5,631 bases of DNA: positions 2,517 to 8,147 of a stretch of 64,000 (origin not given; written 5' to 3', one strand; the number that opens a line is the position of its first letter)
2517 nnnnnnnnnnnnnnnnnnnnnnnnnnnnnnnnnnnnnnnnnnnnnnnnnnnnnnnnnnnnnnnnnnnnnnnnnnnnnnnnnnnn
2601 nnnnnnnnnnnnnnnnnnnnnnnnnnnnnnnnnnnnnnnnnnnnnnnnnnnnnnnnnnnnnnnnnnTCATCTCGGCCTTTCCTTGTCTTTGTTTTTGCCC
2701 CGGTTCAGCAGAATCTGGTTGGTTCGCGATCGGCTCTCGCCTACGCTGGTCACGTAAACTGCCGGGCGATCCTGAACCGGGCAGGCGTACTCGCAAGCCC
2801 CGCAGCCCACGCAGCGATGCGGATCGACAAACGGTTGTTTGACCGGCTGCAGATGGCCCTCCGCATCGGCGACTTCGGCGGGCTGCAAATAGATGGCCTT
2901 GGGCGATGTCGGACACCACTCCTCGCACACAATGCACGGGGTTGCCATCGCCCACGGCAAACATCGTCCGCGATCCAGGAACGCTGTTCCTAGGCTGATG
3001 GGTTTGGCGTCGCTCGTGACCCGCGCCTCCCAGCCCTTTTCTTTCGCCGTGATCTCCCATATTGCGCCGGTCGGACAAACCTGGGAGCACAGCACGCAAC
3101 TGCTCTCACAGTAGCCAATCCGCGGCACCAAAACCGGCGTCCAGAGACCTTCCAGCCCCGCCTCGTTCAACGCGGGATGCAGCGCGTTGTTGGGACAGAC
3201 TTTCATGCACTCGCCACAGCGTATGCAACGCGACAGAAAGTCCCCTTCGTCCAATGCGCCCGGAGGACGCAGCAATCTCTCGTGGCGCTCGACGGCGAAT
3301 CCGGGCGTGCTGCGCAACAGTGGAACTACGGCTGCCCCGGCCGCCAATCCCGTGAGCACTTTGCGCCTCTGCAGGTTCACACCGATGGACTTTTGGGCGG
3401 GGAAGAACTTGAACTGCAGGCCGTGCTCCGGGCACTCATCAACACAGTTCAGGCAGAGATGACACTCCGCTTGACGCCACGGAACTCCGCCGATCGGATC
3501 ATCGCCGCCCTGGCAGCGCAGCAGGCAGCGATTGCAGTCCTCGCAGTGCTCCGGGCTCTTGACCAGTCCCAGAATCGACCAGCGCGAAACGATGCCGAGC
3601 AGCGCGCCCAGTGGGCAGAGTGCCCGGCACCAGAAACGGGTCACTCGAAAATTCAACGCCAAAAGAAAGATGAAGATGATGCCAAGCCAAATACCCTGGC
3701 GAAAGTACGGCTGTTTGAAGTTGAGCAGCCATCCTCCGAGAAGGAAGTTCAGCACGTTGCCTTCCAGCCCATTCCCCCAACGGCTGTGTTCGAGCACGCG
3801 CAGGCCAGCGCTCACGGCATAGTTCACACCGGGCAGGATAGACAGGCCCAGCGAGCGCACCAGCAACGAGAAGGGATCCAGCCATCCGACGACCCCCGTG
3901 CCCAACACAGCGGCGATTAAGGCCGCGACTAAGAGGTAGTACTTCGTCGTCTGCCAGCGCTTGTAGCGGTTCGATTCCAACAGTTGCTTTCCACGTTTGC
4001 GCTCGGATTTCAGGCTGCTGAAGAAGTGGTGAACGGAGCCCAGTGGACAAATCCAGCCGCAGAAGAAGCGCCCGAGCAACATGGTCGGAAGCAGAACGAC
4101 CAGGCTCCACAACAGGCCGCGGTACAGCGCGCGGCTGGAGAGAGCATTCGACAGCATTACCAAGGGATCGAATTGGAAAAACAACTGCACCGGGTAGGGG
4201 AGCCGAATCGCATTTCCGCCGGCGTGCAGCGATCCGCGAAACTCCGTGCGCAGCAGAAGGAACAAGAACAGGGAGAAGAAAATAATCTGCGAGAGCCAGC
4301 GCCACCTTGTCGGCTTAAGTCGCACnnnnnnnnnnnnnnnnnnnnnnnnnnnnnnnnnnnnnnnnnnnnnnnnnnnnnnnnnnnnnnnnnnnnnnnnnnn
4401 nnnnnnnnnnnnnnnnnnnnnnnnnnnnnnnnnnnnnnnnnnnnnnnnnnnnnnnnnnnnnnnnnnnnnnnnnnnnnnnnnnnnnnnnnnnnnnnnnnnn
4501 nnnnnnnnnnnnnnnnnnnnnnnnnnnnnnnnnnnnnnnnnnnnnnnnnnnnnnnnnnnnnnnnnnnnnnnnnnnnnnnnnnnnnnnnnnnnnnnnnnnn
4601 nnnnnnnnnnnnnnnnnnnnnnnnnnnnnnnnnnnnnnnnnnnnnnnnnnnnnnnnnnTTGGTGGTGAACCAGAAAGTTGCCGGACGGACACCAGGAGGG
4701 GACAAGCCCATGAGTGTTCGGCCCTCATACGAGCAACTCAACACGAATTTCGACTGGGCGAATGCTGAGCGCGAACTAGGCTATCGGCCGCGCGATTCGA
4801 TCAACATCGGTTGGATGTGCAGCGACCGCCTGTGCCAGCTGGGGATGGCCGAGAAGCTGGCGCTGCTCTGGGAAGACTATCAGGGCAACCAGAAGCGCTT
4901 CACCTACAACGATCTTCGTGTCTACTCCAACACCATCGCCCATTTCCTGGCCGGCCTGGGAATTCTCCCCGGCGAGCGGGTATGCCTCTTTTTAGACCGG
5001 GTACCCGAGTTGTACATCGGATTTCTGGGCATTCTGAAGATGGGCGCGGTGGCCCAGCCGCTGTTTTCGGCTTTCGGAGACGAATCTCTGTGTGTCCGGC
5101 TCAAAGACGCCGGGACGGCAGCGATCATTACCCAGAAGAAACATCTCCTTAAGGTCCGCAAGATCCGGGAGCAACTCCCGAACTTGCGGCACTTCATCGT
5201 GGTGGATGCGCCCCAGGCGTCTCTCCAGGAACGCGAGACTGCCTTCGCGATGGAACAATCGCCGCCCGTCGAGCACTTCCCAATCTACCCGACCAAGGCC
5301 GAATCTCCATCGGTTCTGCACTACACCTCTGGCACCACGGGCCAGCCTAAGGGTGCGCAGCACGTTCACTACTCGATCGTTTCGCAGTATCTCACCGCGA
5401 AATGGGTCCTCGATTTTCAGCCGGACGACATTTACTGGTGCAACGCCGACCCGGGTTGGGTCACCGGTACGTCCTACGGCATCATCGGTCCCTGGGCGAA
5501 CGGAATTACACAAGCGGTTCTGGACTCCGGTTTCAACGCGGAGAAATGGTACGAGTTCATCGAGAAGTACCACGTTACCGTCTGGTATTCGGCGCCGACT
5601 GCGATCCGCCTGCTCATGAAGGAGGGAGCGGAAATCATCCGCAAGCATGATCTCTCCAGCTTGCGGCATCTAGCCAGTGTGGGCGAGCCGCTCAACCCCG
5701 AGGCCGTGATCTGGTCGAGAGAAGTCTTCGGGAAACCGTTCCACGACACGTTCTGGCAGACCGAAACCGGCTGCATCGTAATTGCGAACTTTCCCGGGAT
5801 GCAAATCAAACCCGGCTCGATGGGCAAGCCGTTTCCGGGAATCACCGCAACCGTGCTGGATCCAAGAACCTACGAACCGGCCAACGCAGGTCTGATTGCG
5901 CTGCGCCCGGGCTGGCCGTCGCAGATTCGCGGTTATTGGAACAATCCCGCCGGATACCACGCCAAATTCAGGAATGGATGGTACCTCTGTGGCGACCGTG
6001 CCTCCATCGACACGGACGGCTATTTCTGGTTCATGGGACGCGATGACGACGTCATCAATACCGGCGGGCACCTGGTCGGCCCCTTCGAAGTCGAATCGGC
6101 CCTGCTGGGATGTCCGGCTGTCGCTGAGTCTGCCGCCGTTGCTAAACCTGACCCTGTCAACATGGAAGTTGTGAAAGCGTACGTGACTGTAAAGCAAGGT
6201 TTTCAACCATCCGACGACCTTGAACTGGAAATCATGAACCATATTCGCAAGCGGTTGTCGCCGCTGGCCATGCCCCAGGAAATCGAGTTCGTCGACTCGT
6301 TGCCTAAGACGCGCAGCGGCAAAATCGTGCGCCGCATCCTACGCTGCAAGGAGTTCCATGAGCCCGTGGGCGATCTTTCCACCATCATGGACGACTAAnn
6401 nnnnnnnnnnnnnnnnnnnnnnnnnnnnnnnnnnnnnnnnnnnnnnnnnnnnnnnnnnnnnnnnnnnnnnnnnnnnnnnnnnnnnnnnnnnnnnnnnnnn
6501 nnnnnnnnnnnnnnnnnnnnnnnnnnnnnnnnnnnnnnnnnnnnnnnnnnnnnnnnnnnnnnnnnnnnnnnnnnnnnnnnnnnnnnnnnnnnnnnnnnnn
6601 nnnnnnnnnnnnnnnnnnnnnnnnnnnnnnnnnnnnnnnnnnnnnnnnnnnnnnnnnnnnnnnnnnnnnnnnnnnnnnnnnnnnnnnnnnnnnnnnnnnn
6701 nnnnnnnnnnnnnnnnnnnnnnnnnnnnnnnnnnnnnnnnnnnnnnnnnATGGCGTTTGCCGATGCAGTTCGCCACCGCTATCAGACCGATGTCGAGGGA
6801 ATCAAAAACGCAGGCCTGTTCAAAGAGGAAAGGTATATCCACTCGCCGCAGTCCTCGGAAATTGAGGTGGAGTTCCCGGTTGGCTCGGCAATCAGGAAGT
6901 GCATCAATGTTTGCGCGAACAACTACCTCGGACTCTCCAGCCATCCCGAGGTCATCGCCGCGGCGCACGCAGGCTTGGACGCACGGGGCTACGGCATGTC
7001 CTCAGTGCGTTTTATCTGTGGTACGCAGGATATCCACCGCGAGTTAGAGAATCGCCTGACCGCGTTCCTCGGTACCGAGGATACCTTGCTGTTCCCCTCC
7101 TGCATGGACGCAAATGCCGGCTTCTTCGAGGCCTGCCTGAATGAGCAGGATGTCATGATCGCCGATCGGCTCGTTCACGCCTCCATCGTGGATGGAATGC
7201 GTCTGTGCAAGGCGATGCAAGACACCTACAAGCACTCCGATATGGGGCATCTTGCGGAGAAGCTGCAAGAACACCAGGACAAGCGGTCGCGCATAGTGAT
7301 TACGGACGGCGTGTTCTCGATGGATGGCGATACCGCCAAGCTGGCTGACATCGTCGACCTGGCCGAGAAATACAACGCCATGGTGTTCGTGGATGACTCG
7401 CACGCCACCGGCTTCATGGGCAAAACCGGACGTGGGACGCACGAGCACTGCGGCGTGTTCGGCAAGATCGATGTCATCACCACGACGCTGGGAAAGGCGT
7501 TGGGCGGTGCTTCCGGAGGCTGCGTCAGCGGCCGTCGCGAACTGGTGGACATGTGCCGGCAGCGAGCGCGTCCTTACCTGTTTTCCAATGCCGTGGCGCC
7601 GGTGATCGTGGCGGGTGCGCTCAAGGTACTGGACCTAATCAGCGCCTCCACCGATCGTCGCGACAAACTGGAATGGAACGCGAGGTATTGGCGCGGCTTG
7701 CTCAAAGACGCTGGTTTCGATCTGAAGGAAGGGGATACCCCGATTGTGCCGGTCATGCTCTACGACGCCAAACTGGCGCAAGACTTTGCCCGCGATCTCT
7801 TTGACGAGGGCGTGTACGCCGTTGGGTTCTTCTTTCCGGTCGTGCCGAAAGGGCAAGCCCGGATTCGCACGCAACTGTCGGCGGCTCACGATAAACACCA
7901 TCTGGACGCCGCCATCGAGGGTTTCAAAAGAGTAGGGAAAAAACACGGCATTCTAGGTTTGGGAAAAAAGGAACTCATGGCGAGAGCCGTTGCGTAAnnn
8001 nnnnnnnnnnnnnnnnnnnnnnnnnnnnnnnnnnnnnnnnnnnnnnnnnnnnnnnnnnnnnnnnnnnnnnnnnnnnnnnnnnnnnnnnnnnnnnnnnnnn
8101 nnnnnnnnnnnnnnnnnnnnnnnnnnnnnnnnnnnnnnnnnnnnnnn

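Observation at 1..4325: Operon coupling a NapH-NapG-like fused polyferredoxin to a lipoprotein, a Tat-signal DUF362 protein and a Tat-signal radical SAM enzyme: candidate periplasm-facing radical-SAM redox system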

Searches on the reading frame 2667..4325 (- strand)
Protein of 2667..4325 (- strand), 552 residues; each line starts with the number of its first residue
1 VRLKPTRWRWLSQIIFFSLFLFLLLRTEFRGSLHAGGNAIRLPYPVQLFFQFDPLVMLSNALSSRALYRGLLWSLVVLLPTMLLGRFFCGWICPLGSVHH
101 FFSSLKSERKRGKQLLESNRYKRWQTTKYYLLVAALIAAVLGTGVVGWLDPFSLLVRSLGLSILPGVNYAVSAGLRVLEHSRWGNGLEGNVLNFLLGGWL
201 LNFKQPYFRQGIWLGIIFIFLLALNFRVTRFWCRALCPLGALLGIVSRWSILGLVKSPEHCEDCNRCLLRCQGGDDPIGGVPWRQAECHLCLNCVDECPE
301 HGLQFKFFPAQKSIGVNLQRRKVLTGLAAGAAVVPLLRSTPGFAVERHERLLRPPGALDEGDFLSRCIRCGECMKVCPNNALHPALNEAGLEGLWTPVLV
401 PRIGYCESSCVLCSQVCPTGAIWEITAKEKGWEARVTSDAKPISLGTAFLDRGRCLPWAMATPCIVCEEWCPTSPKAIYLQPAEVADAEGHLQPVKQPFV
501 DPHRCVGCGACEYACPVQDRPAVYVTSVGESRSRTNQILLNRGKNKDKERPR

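Call 5: search_protein_families(library=pfam, proteins=[window:2667-4325:-], max_evalue=0.01)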
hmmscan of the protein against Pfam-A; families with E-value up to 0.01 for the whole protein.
window:2667-4325:- (552 aa): 14 families
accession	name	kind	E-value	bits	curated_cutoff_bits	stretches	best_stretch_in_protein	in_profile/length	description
PF12838.12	Fer4_7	-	1e-15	58.4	27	2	366-421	1-52/52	4Fe-4S dicluster domain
PF12801.12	Fer4_5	-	4.6e-15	55.7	22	2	68-112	3-46/48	4Fe-4S binding domain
PF00037.32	Fer4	-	2.7e-14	52.7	21.1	2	365-382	6-23/24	4Fe-4S binding domain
PF13237.11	Fer4_10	-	1e-12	48.2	25.5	3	365-379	7-21/53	4Fe-4S dicluster domain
PF13484.11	Fer4_16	-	9.5e-12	46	30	2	409-473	4-65/66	4Fe-4S double cluster binding domain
PF13187.11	Fer4_9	-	9.6e-11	42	27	3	366-422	1-52/52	4Fe-4S dicluster domain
PF12837.12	Fer4_6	-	1.1e-08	35.1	25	2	498-518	2-22/24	4Fe-4S binding domain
PF13183.11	Fer4_8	-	2.4e-08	34.8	27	1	364-420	2-67/68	4Fe-4S dicluster domain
PF14697.11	Fer4_21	-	2.8e-07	31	35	1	365-422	6-57/59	4Fe-4S dicluster domain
PF12797.12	Fer4_2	-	1.2e-06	28.5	24.5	2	498-517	3-22/22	4Fe-4S binding domain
PF13534.11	Fer4_17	-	1.1e-05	26.3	22.2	0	364-380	43-59/61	4Fe-4S dicluster domain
PF12800.12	Fer4_4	-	0.00012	22.5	24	2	365-379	2-16/17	4Fe-4S binding domain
PF25160.1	LdpA_Fe-S-bd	-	0.00086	19.5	27.6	0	354-382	14-43/49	LdpA Fe-S cluster-binding domain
PF12798.12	Fer4_3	-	0.0027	18.8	27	1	367-381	1-15/15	4Fe-4S binding domain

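Call 6: search_protein_families(library=ncbifam, proteins=[window:2667-4325:-], max_evalue=0.01)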
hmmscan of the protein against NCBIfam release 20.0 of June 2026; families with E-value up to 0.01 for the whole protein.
window:2667-4325:- (552 aa): 44 families (the best 25 are shown)
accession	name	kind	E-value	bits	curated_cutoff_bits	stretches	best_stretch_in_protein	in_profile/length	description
NF007012.0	PRK09476.1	equivalog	6.9e-30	104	269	1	316-530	7-210/254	ferredoxin-type protein NapG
TIGR02163.1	napH_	subfamily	1.7e-24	86.7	213.05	2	213-306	155-254/255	NapH/MauN family ferredoxin-type protein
NF007013.0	PRK09477.1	equivalog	5.1e-24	84.9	234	2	213-308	178-279/286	quinol dehydrogenase ferredoxin subunit NapH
TIGR00397.1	mauM_napG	subfamily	8e-21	74.6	178.85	1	335-518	27-190/213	MauM/NapG family ferredoxin-type protein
TIGR00402.1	napF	equivalog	6.6e-13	48.8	102.2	1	349-518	19-146/149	ferredoxin-type protein NapF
TIGR01971.1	NuoI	subfamily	2.5e-10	40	113.05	1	463-528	46-103/121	NADH-quinone oxidoreductase, chain I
NF045874.1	Vhu_polyferre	exception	3.8e-10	39.1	600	2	409-518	34-143/381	F420-non-reducing hydrogenase associated-polyferredoxin VhuB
NF042909.1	FMH_DH_FwdF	exception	1.8e-09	37.2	375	1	366-523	56-198/336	tungsten-dependent formylmethanofuran dehydrogenase subunit FwdF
NF009053.0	PRK12387.1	subfamily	7.6e-08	32.3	204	1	365-422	38-90/180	formate hydrogenlyase complex iron-sulfur subunit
TIGR02512.1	FeFe_hydrog_A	subfamily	1.1e-07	31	405.95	2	365-436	7-81/375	[FeFe] hydrogenase, group A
NF006076.0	PRK08222.1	equivalog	1.2e-07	31.7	270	2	365-423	38-91/181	hydrogenase 4 subunit H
TIGR02179.1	PorD_KorD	subfamily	1.5e-07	31.4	60.05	1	365-425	25-75/78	2-oxoacid:acceptor oxidoreductase, delta subunit, pyruvate/2-ketoisovalerate family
NF038196.1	ferrodoxin_EFR1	subfamily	3.1e-07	30.7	75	1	258-306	183-232/242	EFR1 family ferrodoxin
NF004538.0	PRK05888.1-4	equivalog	4e-07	29.8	135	1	463-519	65-116/162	NADH-quinone oxidoreductase subunit NuoI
NF046105.1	TransRegNosR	equivalog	1.1e-06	27.2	1000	2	216-294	582-661/680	transcriptional regulator NosR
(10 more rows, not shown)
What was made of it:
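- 2667..4325 (-): Polytopic polyferredoxin, 552 aa, a NapH-like/NapG-like fusion (stop codon 2667-2669). Fer4_5, NapH and NapG matches in calls 5 and 6.
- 3369..4325 (-): NapH-like half (aa 1-319). It has four transmembrane segments, two CX3CP motifs (C89, C233) and two ferredoxin-type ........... motifs (C261, C288) predicted on the cytoplasmic side. Call 6 (NapH NF007013, E = 5e-24, below its cut-off).
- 2670..3311 (-): NapG-like half (aa 339-552) with four [4Fe-4S]-type Cys motifs (C367, C406, C455, C505), predicted on the outer face. NapG NF007012, E = 7e-30, below its cut-off (call 6).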

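Call 9: find_encoding_contigs(protein=window:2667-4325:-, flank=10000, max_places=10)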
Protein window:2667-4325:- (552 aa): no gene with exactly this product is on record in the collection.

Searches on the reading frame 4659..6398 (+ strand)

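Call 91: search_protein_families(library=pfam, proteins=[window:4659-6398:+], max_evalue=0.00001)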
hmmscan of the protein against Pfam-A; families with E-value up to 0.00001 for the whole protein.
window:4659-6398:+ (579 aa): 2 families
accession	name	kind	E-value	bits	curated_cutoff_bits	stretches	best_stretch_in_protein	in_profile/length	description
PF00501.34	AMP-binding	-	5.4e-76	256.3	29.9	1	65-427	10-384/384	AMP-binding enzyme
PF13193.12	AMP-binding_C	-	5e-24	85.4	24.5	1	477-555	1-76/76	AMP-binding enzyme C-terminal domain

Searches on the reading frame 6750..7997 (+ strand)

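Call 91: search_protein_families(library=pfam, proteins=[window:6750-7997:+], max_evalue=0.00001)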
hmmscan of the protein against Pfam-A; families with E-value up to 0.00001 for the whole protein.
window:6750-7997:+ (415 aa): 1 family
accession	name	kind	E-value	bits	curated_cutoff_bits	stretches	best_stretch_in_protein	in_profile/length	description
PF00155.27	Aminotran_1_2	-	3.6e-59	201.2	19.7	1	50-390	2-359/361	Aminotransferase class I and II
